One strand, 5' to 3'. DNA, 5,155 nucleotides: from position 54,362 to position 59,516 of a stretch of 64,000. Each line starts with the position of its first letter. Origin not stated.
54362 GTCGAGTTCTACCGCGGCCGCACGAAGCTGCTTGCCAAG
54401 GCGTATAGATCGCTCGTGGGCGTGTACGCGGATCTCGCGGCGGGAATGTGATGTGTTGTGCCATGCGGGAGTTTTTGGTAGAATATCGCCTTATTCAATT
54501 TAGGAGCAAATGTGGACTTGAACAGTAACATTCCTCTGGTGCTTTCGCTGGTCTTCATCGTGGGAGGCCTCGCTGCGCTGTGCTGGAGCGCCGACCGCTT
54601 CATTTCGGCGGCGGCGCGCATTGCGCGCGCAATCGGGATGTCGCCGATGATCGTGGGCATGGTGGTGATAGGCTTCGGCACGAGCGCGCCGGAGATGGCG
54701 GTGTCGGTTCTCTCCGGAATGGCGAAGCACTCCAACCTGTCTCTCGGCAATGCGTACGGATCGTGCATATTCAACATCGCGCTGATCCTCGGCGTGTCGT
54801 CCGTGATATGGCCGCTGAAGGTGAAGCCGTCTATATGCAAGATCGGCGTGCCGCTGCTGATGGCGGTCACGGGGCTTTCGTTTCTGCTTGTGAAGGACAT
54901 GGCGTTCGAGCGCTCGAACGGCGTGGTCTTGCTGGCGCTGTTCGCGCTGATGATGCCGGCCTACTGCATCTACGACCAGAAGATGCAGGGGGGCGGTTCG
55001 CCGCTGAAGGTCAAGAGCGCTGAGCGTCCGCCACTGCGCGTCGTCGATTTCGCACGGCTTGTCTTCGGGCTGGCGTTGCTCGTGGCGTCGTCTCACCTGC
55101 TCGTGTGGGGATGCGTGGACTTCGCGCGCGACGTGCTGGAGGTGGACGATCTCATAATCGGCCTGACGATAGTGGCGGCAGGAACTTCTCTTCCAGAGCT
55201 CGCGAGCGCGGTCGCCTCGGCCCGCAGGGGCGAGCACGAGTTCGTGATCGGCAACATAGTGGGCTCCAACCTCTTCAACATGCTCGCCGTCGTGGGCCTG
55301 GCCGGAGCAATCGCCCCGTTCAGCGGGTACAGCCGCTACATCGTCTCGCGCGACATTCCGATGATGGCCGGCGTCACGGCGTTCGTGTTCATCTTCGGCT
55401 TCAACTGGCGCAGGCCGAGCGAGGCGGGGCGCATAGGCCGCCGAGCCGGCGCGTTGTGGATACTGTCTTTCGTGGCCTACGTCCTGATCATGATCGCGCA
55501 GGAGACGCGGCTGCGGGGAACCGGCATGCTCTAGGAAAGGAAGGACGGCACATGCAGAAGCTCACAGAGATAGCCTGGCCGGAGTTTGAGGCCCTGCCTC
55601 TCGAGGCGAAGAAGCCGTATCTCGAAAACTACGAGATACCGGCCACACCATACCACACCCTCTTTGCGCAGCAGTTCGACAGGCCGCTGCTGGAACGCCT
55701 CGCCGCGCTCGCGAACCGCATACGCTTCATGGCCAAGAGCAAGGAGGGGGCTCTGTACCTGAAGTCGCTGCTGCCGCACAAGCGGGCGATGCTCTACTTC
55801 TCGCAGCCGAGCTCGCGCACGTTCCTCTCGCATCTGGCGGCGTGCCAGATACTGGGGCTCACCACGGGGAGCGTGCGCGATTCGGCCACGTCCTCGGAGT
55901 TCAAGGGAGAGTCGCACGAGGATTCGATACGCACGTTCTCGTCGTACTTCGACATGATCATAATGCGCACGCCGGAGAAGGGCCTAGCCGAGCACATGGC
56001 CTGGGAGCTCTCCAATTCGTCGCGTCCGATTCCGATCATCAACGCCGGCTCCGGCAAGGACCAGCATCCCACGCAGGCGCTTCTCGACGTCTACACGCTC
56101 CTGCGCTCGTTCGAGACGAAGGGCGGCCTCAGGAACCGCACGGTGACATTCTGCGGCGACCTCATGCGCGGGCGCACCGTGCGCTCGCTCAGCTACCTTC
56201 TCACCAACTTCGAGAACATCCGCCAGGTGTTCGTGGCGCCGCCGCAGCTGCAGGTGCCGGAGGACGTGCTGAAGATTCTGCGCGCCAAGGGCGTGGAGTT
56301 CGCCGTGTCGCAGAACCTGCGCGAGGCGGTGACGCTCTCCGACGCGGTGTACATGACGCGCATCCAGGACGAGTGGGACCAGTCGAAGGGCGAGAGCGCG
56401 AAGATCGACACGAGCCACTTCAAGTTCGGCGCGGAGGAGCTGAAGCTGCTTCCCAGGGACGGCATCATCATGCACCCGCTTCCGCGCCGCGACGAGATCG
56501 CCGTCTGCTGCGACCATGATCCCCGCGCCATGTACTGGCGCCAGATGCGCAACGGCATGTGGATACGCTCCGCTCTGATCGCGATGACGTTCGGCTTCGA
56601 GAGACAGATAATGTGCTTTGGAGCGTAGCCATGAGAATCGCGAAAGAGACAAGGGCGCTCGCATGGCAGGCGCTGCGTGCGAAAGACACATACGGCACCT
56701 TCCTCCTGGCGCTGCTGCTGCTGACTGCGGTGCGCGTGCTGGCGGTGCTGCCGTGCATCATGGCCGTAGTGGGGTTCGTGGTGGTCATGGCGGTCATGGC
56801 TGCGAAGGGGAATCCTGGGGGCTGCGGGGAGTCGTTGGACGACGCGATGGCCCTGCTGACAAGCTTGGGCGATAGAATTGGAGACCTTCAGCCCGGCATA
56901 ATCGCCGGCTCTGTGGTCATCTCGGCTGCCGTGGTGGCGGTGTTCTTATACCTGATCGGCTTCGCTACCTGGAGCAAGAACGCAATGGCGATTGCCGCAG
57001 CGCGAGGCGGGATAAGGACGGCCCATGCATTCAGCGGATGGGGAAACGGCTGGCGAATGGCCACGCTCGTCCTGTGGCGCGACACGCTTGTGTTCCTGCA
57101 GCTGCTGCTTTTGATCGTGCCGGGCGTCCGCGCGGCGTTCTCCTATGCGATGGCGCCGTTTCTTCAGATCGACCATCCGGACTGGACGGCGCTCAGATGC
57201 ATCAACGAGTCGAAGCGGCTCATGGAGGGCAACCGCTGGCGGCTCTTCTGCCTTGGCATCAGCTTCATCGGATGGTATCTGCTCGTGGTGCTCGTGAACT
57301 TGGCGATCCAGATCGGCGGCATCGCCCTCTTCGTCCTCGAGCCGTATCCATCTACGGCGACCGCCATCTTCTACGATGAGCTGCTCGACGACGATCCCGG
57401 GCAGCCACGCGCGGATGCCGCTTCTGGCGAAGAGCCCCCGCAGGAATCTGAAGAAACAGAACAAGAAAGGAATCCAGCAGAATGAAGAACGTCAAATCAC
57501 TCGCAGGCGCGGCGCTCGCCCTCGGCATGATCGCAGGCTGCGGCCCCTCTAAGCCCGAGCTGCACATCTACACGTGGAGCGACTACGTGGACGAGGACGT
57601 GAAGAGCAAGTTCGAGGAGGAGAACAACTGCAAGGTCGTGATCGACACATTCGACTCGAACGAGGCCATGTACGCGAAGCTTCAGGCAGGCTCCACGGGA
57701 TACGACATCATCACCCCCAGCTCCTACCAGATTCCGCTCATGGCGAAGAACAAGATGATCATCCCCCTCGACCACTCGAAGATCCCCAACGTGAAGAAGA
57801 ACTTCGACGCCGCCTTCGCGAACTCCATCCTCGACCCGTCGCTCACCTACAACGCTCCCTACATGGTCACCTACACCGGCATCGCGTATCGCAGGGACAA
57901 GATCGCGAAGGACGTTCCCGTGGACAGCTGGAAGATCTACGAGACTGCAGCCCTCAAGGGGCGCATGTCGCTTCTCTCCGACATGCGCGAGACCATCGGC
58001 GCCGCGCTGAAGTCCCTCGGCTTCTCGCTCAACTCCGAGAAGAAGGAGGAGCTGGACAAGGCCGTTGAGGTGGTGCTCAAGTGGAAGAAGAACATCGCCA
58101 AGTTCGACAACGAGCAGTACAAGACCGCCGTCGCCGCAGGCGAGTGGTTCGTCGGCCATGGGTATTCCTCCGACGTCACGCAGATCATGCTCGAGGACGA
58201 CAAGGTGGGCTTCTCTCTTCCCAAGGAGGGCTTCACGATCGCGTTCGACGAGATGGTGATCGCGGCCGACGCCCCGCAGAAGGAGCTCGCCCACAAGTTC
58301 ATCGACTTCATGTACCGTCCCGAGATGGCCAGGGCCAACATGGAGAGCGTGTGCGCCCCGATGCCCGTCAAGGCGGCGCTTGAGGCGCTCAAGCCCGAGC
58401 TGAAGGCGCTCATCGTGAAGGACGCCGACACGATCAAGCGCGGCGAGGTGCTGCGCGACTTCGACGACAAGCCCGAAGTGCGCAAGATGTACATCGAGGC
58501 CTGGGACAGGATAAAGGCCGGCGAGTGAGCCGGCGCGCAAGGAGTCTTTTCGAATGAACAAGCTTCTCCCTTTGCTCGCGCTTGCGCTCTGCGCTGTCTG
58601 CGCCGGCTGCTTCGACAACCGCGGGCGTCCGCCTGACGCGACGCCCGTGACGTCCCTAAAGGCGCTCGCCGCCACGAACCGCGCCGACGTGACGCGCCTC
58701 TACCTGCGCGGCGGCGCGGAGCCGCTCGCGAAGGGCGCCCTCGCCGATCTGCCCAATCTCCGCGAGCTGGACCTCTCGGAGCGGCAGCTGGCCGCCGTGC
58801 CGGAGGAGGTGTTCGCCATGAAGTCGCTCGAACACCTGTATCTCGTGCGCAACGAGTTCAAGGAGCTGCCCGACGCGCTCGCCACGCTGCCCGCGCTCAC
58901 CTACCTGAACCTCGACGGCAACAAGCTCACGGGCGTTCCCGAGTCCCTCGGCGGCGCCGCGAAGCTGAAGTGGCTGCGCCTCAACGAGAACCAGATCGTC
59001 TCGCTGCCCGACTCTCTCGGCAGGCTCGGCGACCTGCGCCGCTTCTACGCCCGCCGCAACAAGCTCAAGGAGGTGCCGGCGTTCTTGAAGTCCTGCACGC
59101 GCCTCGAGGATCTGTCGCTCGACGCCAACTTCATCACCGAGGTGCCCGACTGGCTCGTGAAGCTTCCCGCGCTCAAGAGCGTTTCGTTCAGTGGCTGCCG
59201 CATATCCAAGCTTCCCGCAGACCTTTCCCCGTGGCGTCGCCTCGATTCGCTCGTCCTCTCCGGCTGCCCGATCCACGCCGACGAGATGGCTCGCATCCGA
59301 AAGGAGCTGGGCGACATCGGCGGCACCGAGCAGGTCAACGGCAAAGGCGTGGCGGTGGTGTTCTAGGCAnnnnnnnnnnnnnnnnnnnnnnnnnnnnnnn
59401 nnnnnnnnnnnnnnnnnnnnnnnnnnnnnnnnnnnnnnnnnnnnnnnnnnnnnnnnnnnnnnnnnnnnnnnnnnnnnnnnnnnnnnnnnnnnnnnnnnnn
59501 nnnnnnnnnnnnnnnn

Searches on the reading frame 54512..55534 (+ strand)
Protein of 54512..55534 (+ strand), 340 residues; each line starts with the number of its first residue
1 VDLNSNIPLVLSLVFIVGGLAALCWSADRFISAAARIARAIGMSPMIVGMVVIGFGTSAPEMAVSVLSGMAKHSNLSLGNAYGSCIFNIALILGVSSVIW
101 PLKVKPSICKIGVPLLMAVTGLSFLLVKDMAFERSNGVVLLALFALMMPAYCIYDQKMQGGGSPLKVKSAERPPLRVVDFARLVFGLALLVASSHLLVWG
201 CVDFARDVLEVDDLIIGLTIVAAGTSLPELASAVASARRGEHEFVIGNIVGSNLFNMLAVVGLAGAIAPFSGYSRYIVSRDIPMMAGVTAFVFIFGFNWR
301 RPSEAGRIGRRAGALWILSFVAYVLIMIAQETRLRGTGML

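Call 17: search_protein_families(library=pfam, proteins=[window:54512-55534:+])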
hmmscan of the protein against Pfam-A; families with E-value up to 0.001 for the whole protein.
window:54512-55534:+ (340 aa): 1 family
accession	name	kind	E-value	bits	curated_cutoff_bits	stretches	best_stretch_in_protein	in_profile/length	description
PF01699.29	Na_Ca_ex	-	1.5e-55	187.8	24.9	2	181-328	4-150/151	Sodium/calcium exchanger protein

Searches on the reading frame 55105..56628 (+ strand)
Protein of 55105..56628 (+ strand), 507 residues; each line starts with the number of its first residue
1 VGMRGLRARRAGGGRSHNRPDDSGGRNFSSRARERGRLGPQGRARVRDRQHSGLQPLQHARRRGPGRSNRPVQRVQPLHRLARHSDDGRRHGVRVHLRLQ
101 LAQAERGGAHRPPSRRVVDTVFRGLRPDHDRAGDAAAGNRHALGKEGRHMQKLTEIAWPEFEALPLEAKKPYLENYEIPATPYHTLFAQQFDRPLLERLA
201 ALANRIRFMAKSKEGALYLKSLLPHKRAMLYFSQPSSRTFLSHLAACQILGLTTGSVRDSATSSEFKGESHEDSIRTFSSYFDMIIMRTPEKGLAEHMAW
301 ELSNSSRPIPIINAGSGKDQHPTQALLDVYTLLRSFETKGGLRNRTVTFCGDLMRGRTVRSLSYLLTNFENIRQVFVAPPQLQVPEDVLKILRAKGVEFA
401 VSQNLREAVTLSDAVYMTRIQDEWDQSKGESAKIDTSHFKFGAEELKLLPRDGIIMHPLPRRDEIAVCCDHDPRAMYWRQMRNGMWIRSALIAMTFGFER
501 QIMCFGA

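Call 17: search_protein_families(library=pfam, proteins=[window:55105-56628:+])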
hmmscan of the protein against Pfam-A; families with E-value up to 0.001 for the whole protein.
window:55105-56628:+ (507 aa): 2 families
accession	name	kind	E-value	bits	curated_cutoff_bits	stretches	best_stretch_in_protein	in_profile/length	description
PF02729.26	OTCace_N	-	5.7e-27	95.1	29.9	1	184-332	2-146/148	Aspartate/ornithine carbamoyltransferase, carbamoyl-P binding domain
PF00185.30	OTCace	-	2.1e-23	83.5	29.4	1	344-494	2-156/157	Aspartate/ornithine carbamoyltransferase, Asp/Orn binding domain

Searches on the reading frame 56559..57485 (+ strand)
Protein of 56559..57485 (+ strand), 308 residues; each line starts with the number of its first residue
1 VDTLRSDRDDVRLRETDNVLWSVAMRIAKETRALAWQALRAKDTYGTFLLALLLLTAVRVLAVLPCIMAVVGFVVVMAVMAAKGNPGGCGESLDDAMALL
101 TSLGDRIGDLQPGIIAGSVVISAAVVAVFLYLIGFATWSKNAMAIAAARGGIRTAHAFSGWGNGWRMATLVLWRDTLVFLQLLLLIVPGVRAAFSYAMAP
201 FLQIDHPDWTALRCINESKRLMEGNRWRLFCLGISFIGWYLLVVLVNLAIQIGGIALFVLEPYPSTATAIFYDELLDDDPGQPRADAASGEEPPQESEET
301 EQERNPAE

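Call 17: search_protein_families(library=pfam, proteins=[window:56559-57485:+])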
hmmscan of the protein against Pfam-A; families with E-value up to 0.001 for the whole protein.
window:56559-57485:+ (308 aa): 1 family
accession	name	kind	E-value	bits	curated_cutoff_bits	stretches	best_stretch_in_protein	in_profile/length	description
PF06161.16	DUF975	-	5.6e-21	75.9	34.8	1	176-276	146-240/243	Protein of unknown function (DUF975)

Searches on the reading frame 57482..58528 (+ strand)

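Call 17: search_protein_families(library=pfam, proteins=[window:57482-58528:+])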
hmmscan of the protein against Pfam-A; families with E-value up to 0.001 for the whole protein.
window:57482-58528:+ (348 aa): 4 families
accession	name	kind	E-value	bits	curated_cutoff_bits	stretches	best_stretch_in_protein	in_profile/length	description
PF13416.11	SBP_bac_8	-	7.6e-29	101.8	27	1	42-288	4-254/279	Bacterial extracellular solute-binding protein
PF01547.30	SBP_bac_1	-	5.3e-21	76.3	26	1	35-282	9-305/307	Bacterial extracellular solute-binding protein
PF13343.11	SBP_bac_6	-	1.6e-17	64.2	24.6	1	86-318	23-242/245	Bacterial extracellular solute-binding protein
PF13531.11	SBP_bac_11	-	3.5e-07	30.7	25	1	39-284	15-219/227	Bacterial extracellular solute-binding protein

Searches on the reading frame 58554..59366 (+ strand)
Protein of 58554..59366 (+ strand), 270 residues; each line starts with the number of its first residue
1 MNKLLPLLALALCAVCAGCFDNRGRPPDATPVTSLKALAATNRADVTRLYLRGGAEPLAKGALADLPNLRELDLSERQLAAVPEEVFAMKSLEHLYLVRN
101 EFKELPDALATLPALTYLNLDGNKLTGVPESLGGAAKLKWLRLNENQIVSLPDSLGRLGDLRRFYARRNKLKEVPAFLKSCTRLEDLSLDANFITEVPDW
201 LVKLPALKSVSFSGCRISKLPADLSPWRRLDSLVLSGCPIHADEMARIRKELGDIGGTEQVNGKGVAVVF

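Call 17: search_protein_families(library=pfam, proteins=[window:58554-59366:+])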
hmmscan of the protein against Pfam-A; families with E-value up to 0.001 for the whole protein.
window:58554-59366:+ (270 aa): 9 families
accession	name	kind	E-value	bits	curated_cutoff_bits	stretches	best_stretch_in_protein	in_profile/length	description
PF13855.12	LRR_8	-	7.7e-27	93.3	27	2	67-125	1-61/61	Leucine rich repeat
PF12799.13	LRR_4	-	8.1e-24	83.6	27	2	90-126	1-37/44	Leucine Rich repeats (2 copies)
PF00560.39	LRR_1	-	4.7e-18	61.9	20.6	0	115-133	2-21/23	Leucine Rich Repeat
PF23598.1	LRR_14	-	2.1e-16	60.1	40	2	110-189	44-121/353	Leucine-rich repeat region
PF23211.1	LRR_LRWD1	-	3e-08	34.1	28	1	129-201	35-105/190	Leucine-rich repeat and WD repeat-containing protein 1, LRR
PF25019.1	LRR_R13L1-DRL21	-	5.5e-08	33.2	27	0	168-238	55-127/127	R13L1/DRL21 LRRs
PF24758.1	LRR_At5g56370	-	2.2e-05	24.7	27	0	67-121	11-69/227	FBD-associated F-box protein At5g56370, LRR repeats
PF14580.12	LRR_9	-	0.00023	21.2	30.5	0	136-199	64-130/175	Leucine-rich repeat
PF13516.12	LRR_6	-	0.0003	21.1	23.4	0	115-127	5-17/24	Leucine Rich repeat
